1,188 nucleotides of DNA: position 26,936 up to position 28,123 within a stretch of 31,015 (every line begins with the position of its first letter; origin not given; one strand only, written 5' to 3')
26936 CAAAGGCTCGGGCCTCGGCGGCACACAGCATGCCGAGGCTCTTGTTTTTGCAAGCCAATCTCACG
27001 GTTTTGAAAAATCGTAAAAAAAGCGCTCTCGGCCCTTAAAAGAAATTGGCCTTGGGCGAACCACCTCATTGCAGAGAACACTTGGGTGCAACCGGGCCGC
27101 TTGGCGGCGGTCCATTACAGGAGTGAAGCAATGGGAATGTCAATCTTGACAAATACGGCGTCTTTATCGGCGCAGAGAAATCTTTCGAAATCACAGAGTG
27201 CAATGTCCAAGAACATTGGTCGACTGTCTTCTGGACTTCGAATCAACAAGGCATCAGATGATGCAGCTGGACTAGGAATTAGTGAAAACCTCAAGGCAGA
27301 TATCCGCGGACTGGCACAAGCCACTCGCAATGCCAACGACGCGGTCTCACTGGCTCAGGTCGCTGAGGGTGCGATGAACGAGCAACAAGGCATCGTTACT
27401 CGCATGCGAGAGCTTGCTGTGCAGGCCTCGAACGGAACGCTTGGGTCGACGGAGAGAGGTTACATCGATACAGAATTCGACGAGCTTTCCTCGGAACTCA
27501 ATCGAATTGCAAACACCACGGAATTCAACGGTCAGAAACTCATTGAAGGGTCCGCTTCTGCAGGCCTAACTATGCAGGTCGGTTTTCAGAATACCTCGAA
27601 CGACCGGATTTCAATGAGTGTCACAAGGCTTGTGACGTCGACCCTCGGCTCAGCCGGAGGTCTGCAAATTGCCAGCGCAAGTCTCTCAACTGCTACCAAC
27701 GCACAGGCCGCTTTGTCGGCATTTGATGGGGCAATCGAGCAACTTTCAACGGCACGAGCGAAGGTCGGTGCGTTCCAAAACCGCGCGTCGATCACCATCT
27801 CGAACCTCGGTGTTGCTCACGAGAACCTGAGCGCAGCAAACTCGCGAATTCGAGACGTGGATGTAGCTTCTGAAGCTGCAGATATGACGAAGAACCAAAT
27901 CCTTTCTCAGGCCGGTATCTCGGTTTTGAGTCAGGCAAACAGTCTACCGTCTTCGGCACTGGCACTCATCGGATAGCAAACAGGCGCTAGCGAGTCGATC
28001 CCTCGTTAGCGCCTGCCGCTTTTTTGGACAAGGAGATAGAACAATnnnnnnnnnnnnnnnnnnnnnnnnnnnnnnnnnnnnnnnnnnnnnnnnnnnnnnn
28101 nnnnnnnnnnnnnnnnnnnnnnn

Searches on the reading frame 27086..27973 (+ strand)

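Call 65: search_protein_families(library=pfam, proteins=[window:27086-27973:+], max_evalue=0.001)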
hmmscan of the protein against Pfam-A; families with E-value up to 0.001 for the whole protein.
window:27086-27973:+ (296 aa): 2 families
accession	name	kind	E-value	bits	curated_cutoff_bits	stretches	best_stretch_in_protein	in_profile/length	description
PF00669.25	Flagellin_N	-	6.7e-45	153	26.6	1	20-156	1-137/139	Bacterial flagellin N-terminal helical region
PF00700.27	Flagellin_C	-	1.3e-25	89.9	23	1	211-295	2-86/86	Bacterial flagellin C-terminal helical region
